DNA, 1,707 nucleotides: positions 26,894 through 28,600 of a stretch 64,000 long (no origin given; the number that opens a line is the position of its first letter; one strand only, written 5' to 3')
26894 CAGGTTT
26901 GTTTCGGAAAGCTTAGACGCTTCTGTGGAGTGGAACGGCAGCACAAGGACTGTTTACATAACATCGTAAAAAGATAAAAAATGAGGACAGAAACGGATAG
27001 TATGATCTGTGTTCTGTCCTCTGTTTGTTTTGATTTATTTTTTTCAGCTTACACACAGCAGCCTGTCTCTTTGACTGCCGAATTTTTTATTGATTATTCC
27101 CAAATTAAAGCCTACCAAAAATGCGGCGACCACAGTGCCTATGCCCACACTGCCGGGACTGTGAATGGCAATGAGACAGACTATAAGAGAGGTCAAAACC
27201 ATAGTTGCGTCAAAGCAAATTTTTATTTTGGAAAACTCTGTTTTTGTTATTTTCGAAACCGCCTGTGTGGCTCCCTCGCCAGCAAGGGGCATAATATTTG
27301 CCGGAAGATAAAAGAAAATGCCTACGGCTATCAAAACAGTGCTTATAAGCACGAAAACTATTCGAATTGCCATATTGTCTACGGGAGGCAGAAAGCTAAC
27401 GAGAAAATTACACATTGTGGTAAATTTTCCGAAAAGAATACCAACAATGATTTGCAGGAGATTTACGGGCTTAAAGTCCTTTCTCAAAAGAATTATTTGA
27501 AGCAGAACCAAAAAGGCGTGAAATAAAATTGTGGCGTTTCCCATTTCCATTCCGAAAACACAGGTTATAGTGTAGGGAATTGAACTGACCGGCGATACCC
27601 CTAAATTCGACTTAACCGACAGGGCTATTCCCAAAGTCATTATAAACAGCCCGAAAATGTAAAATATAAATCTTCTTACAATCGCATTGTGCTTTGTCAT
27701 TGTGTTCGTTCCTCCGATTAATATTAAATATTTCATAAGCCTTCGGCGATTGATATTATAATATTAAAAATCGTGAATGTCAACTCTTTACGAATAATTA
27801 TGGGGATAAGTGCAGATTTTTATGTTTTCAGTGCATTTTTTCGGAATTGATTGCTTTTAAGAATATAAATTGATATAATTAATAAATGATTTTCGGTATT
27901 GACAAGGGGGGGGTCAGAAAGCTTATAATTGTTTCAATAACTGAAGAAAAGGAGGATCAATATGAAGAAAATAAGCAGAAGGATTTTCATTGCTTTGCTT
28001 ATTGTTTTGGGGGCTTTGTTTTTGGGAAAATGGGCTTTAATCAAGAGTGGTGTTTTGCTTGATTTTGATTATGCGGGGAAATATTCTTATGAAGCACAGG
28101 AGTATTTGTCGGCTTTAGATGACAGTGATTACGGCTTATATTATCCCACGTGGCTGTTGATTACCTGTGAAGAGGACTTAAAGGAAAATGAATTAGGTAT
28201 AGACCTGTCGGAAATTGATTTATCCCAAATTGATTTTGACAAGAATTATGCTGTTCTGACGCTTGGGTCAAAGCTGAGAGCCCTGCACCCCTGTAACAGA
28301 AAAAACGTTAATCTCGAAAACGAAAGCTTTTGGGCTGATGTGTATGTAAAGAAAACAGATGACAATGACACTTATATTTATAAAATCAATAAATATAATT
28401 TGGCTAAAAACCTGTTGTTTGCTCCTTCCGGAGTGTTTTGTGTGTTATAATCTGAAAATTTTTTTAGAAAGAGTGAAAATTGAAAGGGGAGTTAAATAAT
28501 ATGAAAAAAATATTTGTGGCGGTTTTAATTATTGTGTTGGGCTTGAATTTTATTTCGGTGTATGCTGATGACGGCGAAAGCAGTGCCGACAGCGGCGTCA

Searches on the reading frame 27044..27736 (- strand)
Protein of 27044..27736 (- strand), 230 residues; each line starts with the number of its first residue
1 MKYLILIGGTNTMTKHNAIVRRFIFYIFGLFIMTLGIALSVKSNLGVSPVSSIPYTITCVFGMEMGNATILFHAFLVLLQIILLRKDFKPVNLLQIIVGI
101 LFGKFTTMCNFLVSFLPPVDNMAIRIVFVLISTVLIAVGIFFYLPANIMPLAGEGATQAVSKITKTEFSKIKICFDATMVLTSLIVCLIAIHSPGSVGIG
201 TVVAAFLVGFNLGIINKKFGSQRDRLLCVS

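Call 12: search_protein_families(library=pfam, proteins=[window:27044-27736:-], max_evalue=0.01)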
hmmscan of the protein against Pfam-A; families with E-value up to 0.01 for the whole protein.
window:27044-27736:- (230 aa): 1 family
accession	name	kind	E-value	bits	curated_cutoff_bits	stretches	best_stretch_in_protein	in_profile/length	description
PF19700.5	DUF6198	-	3.1e-23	83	27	1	19-219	7-205/217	Family of unknown function (DUF6198)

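Call 29: find_encoding_contigs(protein=window:27044-27736:-, flank=3000, max_places=10)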
Protein window:27044-27736:- (230 aa): no gene with exactly this product is on record in the collection.

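Call 32: find_encoding_contigs(protein=window:27044-27700:-, flank=3000, max_places=10)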
Protein window:27044-27700:- (218 aa): 3 contigs read that carry it; 3 places shown.
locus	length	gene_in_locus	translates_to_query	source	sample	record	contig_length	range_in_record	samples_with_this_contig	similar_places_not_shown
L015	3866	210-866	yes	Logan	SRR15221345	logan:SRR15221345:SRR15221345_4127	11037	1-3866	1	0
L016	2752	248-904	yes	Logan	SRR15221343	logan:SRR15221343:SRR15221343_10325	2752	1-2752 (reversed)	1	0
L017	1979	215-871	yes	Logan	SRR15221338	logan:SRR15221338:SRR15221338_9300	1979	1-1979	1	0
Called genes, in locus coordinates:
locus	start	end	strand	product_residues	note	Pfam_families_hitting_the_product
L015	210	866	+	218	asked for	PF19700:DUF6198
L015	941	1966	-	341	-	PF07833:Cu_amine_oxidN1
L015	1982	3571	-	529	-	PF00370:FGGY_N, PF02782:FGGY_C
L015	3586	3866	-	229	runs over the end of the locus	PF00596:Aldolase_II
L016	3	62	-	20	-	?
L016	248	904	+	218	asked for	PF19700:DUF6198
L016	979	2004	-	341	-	PF07833:Cu_amine_oxidN1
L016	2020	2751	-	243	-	?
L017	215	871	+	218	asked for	PF19700:DUF6198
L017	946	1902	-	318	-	PF07833:Cu_amine_oxidN1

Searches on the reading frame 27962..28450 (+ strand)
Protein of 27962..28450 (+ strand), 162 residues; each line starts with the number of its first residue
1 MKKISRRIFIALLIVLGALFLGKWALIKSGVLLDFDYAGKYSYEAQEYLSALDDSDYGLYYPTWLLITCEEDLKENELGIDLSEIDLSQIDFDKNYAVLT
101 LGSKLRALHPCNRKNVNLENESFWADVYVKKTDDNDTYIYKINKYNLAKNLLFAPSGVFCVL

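Call 12: search_protein_families(library=pfam, proteins=[window:27962-28450:+], max_evalue=0.01)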
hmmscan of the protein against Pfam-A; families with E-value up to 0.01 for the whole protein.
window:27962-28450:+ (162 aa): 0 families

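Call 14: find_encoding_contigs(protein=window:27962-28450:+, flank=4000, max_places=10)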
Protein window:27962-28450:+ (162 aa): 2 contigs read that carry it; 2 places shown.
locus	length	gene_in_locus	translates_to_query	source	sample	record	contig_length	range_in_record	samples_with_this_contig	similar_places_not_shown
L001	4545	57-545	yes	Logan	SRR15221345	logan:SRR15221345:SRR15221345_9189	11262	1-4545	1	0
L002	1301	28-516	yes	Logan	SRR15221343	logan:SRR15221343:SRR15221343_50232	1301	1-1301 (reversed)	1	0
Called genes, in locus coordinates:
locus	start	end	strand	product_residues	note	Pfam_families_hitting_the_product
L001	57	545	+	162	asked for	-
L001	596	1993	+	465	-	-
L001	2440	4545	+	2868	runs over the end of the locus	PF18283:CBM77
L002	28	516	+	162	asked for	-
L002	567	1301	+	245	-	?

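Call 25: find_homologous_proteins(query=window:27962-28450:+, max_evalue=0.001)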
Query window:27962-28450:+ (162 aa): 3 proteins with E <= 0.001 among 40 candidates.
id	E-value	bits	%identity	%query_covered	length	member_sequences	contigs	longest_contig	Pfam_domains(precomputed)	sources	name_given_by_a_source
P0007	2.0e-102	358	100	100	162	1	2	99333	-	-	-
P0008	1.6e-56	209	61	100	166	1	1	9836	-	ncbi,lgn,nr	ncbi:MAG: hypothetical protein LUC97_01805 [Clostridiales bacterium]|nr:hypothetical protein [Clostr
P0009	8.1e-52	193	59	98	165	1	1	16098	-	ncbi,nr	ncbi:MAG: hypothetical protein LUD81_03335, partial [Clostridiales bacterium]|nr:hypothetical protei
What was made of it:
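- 27962..28450 (+): Gene for a 162-aa protein with an N-terminal TM helix and a beta-rich domain; function unknown. Only 3 family members among 5.8 billion proteins (call 25).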

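Call 26: find_encoding_contigs(protein=P0008, flank=10000, max_places=5)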
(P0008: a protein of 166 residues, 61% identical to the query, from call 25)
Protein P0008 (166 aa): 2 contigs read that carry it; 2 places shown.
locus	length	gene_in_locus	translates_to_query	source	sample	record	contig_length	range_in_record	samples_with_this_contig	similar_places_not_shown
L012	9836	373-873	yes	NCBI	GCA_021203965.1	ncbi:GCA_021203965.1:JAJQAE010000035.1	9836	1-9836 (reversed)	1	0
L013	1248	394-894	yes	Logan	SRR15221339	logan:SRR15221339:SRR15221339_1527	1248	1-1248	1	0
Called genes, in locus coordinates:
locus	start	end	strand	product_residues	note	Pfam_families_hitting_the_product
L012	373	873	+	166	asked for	-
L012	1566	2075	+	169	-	-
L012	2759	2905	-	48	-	-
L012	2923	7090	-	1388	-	PF18889:Beta_helix_3 (weak)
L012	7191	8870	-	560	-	PF18889:Beta_helix_3 (faint)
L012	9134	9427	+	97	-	-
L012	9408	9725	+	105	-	-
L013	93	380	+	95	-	-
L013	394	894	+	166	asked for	-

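Call 27: find_encoding_contigs(protein=P0009, flank=10000, max_places=5)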
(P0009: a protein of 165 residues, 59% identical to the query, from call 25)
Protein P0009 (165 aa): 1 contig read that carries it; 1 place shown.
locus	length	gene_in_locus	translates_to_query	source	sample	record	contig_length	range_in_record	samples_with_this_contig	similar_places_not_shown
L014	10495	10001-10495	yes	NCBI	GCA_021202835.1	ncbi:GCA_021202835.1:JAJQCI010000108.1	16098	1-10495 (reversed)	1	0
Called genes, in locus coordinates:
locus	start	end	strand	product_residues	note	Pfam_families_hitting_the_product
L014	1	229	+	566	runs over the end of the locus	PF16569:GramPos_pilinBB, PF17802:SpaA, PF00746:Gram_pos_anchor (weak)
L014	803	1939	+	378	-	PF13407:Peripla_BP_4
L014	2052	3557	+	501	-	PF00005:ABC_tran, PF13304:AAA_21 (faint), PF00005:ABC_tran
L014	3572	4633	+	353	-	PF02653:BPD_transp_2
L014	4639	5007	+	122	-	PF09479:Flg_new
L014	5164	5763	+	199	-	PF00484:Pro_CA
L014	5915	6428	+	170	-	PF13189:Cytidylate_kin2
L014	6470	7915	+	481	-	PF01546:Peptidase_M20, PF07687:M20_dimer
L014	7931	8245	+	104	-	PF12650:DUF3784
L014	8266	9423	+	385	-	PF01594:AI-2E_transport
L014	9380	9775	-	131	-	PF01475:FUR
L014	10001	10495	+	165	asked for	?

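Call 54: predict_structure(alignment_id=A2)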
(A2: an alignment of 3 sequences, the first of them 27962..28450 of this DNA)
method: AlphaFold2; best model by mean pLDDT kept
length: 162 residues; sequences in the alignment: 3
mean_pLDDT: 60.9   pTM: 0.47
mean pLDDT of the five models: 60.9, 58.2, 46.1, 44.6, 38.5
residues with pLDDT >= 90: 0; 70-90: 61; 50-70: 55; < 50: 46
segments of 3 or more residues with pLDDT < 50: 26-52, 110-115, 150-162
pLDDT, mean of each block of 10 residues (from residue 1): 74 83 53 30 38 53 72 75 80 80 60 50 71 63 64 35 26
secondary structure, 60 per line:
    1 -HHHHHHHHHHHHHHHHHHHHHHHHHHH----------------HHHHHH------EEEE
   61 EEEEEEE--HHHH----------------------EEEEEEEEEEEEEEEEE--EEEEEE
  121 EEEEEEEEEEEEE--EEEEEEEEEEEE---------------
elements in order: H2-28 H45-50 E57-67 H70-73 E96-112 E115-133 E136-147

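Call 56: search_protein_families(library=pfam, alignment_id=A2, max_evalue=5)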
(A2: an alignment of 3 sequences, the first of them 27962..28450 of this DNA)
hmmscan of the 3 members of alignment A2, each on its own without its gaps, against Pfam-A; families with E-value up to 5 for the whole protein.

A. member 1, window:27962-28450:+ (162 aa): 0 families

B. families by the number of members that match (of 3 scanned): 0 families

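Call 71: search_protein_families(library=ncbifam, proteins=[window:27962-28450:+], max_evalue=1)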
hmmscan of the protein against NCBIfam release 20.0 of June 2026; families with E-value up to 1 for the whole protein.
window:27962-28450:+ (162 aa): 0 families
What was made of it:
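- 27962..28450 (+): No Pfam or NCBIfam hit (calls 12, 56, 71).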

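Call 84: fold_search(model_id=the predicted structure, library=pdb)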
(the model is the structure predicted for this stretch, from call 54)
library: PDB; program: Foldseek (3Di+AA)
matches with E <= 10: 460; with E <= 0.001: 0
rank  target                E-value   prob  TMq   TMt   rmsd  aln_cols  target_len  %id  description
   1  9ex9_B                7.0e-02  0.85  0.23  0.04   6.2        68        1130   12  Cryo EM map and model of the vaccinia minimal RNA polymerase (released 2025-04-16)
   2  4n3v_A                1.2e-01  0.13  0.17  0.17  11.6       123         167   13  Crystal structure of a bile-acid 7-alpha dehydratase (CLOHIR_00079) from Clostridium hiranonis DSM 13275 at 1.89 A res (released 2013-12-04)
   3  4n6q                  1.8e-01  0.09  0.16  0.15  12.7       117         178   17  Crystal structure of VosA velvet domain (released 2014-01-22)
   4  8p0j_B                2.4e-01  0.57  0.22  0.04   6.0        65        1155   12  Cryo EM map and model of the vaccinia RNA polymerase intermediate pre-initiation open promoter complex (released 2024-05-22)
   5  8t15_A                2.4e-01  0.51  0.24  0.28   9.9       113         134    5  Cryo-EM structure of dodecameric hub domain of CaMKII alpha (released 2024-06-12)
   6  7amv_B                2.8e-01  0.66  0.24  0.04   6.1        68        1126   10  Atomic structure of the poxvirus transcription pre-initiation complex in the initially melted state (released 2021-10-06)
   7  4l8p                  2.8e-01  0.23  0.20  0.20  10.8       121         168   13  Crystal structure of a bile-acid 7-alpha dehydratase (CLOHIR_00079) from Clostridium hiranonis DSM 13275 at 1.60 A resol (released 2013-08-21)
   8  7aoh_B                2.9e-01  0.63  0.24  0.04   5.8        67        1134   10  Atomic structure of the poxvirus late initially transcribing complex (released 2021-10-06)
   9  8t17_A                2.9e-01  0.44  0.24  0.27  10.2       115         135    4  Cryo-EM structure of tetradecameric hub domain of CaMKII beta (released 2024-06-12)
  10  2f86_B                3.3e-01  0.35  0.24  0.28   5.4        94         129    3  The Association Domain of C. elegans CaMKII (released 2006-02-07)
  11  4leh_A                3.7e-01  0.10  0.18  0.18  11.3       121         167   11  Crystal structure of a bile-acid 7-alpha dehydratase (CLOSCI_03134) from Clostridium scindens ATCC 35704 at 2.90 A res (released 2013-08-21)
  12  6rfl_B                3.9e-01  0.41  0.21  0.04   6.1        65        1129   12  Structure of the complete Vaccinia DNA-dependent RNA polymerase complex (released 2019-12-11)
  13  2ux0_F                3.9e-01  0.28  0.23  0.27   8.8       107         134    4  Structure of the oligomerisation domain of calcium-calmodulin dependent protein kinase II gamma (released 2007-04-10)
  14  2ux0_B                3.9e-01  0.28  0.23  0.26   8.9       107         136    4  Structure of the oligomerisation domain of calcium-calmodulin dependent protein kinase II gamma (released 2007-04-10)
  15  9eoy_B                3.9e-01  0.20  0.23  0.27  12.9       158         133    6  Structure of Thr354Asn, Glu355Gln, Thr412Asn, Ile414Met, Ile464His, and Phe467Met mutant human CaMKII alpha hub bound  (released 2024-09-25)
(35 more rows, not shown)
